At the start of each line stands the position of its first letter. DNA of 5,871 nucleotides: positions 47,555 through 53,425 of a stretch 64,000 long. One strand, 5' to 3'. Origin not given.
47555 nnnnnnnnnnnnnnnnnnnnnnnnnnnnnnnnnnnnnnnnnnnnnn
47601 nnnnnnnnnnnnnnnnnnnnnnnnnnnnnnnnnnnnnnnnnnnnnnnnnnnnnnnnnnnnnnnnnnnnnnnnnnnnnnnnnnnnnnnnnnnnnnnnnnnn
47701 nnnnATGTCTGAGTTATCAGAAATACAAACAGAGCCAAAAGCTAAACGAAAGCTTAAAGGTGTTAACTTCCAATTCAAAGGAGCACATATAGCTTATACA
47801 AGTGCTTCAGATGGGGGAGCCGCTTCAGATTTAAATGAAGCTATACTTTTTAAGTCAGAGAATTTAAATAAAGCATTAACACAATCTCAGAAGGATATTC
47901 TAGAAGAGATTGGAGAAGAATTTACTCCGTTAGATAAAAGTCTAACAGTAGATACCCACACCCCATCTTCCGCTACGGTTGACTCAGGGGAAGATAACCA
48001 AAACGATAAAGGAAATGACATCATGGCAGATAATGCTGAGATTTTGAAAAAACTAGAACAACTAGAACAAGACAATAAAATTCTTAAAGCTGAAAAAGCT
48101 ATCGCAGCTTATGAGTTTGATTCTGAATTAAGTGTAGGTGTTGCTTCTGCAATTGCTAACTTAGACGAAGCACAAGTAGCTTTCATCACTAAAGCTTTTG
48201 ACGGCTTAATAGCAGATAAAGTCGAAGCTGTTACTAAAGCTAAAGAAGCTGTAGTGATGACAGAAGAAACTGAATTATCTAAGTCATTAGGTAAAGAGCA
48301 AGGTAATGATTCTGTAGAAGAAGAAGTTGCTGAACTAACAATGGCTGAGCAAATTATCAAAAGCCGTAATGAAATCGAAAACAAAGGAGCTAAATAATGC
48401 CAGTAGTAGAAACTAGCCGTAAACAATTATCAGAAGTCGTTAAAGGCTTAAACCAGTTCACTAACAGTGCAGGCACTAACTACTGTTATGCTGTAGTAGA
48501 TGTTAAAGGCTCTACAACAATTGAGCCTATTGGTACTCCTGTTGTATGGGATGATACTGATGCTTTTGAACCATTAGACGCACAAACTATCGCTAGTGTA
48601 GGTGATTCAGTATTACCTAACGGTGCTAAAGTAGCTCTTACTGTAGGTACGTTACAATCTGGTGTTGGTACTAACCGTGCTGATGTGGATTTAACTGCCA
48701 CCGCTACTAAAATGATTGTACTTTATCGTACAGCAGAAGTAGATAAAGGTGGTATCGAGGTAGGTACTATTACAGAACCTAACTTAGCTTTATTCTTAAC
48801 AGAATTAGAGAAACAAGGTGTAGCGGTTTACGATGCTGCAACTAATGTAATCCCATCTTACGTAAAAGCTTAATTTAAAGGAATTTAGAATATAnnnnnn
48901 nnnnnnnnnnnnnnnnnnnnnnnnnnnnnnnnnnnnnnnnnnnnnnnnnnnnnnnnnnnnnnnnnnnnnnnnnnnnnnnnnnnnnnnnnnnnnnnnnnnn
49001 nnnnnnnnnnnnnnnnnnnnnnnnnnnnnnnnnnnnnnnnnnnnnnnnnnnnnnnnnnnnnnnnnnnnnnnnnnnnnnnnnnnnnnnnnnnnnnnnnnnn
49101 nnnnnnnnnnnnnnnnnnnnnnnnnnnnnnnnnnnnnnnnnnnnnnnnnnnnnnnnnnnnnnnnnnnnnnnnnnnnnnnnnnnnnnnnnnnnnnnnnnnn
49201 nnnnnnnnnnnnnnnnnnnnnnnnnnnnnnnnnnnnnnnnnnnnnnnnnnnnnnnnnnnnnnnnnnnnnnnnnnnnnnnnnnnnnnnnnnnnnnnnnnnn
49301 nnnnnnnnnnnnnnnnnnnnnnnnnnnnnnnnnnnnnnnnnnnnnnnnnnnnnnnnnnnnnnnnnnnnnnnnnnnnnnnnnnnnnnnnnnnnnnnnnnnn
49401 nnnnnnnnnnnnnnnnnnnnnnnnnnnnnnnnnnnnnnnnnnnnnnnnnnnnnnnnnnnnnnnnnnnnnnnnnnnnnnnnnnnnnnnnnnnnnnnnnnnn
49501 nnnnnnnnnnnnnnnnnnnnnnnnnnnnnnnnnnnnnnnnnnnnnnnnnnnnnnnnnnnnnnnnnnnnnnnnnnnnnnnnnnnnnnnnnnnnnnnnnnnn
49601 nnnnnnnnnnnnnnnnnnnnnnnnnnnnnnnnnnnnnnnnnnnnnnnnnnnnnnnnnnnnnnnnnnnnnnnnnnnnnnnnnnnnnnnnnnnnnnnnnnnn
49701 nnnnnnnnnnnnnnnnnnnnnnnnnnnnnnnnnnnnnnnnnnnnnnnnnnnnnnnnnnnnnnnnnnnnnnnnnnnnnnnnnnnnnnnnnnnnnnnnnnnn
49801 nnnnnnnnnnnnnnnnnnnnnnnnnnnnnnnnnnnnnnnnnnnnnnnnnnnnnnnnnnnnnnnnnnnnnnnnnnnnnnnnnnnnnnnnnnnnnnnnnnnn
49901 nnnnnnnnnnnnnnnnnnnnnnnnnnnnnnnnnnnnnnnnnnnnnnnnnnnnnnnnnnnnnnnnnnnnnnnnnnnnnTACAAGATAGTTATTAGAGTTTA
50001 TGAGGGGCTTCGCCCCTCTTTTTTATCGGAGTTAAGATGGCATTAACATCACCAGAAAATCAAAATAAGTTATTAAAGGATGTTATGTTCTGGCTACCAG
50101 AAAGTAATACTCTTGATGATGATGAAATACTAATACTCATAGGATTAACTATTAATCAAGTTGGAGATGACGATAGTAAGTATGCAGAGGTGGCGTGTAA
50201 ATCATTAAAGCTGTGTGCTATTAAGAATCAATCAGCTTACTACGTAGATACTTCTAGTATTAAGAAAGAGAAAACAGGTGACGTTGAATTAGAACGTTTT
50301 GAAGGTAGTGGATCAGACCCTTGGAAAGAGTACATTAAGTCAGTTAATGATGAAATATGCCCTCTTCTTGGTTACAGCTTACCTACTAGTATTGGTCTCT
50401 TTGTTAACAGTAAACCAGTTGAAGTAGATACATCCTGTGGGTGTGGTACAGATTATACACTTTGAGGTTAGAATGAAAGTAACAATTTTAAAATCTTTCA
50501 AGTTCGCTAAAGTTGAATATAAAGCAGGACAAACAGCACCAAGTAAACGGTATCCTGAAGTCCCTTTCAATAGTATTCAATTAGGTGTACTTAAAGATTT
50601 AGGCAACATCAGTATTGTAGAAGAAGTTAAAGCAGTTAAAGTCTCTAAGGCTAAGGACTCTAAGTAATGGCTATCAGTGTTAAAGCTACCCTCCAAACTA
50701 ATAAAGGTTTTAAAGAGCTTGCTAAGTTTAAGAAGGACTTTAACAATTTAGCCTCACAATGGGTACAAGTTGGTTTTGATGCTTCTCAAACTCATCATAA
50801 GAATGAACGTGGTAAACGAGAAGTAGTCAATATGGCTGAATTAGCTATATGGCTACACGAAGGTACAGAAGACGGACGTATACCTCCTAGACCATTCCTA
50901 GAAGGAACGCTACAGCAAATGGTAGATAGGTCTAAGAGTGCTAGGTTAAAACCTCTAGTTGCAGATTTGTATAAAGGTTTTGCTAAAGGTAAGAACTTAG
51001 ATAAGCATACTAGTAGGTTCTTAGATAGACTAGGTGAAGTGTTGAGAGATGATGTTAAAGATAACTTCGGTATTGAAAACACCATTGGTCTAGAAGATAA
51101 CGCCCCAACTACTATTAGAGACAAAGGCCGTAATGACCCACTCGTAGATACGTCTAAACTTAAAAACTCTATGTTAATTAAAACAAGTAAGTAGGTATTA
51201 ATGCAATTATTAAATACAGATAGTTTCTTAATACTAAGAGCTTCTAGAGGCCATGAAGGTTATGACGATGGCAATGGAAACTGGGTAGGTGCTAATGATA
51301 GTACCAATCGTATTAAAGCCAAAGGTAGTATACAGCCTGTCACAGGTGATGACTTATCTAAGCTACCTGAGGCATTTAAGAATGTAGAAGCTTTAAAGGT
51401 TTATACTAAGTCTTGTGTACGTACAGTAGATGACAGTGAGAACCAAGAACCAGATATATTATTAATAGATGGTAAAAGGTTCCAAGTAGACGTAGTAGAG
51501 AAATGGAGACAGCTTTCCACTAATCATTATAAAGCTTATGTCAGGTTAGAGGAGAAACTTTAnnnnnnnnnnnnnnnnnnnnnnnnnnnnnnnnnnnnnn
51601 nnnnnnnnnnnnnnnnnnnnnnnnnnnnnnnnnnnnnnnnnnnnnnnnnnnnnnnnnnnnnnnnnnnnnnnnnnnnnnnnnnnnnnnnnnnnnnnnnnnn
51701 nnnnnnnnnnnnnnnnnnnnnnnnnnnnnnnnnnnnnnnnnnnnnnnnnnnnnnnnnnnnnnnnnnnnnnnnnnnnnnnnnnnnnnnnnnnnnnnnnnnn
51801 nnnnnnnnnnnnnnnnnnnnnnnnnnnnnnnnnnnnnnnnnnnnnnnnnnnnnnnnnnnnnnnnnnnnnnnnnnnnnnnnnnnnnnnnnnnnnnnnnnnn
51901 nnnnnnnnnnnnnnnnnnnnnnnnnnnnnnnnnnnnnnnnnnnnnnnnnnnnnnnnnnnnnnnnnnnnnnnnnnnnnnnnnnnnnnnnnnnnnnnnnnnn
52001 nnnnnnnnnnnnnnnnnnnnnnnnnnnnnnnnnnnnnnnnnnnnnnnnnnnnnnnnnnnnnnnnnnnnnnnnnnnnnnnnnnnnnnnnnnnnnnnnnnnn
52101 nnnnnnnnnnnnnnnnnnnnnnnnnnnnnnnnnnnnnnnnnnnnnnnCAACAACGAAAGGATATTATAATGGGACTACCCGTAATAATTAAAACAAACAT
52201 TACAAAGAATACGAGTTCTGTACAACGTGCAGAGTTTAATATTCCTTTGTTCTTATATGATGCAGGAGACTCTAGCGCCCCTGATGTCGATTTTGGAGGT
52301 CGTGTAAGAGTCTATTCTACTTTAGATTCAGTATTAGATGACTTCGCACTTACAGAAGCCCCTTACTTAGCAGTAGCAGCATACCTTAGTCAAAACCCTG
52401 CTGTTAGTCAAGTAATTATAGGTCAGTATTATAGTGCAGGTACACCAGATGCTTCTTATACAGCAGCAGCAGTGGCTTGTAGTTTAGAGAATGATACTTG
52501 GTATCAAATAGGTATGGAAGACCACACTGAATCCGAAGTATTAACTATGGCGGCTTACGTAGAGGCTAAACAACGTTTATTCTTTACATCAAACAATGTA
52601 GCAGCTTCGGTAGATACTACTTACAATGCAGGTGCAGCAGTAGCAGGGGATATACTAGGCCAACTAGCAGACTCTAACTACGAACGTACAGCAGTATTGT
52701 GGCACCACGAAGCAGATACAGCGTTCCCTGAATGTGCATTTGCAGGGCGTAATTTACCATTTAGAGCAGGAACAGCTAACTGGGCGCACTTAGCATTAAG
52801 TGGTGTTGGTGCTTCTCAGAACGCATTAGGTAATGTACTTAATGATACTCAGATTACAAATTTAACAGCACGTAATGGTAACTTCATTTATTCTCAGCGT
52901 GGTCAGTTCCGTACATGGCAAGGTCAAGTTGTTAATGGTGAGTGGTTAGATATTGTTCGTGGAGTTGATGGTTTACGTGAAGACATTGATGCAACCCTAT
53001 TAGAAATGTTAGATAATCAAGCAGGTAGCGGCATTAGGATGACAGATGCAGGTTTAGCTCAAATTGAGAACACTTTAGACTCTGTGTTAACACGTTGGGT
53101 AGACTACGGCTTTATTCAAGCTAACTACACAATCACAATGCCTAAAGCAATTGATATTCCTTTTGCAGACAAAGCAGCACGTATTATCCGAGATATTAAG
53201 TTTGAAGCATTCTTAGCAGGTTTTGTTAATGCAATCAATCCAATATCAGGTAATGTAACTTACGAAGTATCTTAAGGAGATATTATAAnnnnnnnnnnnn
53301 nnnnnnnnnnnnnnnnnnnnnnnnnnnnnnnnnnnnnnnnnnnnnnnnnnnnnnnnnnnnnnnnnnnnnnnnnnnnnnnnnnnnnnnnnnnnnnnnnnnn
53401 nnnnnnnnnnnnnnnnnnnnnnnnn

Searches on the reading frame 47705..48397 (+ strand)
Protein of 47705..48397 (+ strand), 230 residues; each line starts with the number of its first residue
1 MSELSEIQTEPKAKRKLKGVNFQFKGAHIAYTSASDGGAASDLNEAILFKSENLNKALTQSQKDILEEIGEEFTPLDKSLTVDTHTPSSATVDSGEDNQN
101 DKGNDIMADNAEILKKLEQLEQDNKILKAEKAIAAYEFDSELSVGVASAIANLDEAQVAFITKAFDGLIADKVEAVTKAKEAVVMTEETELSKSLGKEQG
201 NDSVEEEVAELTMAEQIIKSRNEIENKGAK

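Call 112: search_protein_families(library=phrogs, max_evalue=0.00001, proteins=[window:47705-48397:+])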
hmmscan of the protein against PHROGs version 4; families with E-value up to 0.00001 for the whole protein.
window:47705-48397:+ (230 aa): 1 family
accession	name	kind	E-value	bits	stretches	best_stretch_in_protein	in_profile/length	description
phrog_2970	-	unknown function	1e-07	32.9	1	14-71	3-65/354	-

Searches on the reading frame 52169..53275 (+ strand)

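Call 112: search_protein_families(library=phrogs, max_evalue=0.00001, proteins=[window:52169-53275:+])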
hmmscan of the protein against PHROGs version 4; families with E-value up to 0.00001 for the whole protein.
window:52169-53275:+ (368 aa): 2 families
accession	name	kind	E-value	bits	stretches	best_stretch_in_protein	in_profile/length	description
phrog_205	-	tail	1.1e-67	229.8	1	6-366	18-435/455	tail sheath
phrog_9590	-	unknown function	3e-34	119.8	1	172-366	175-375/377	-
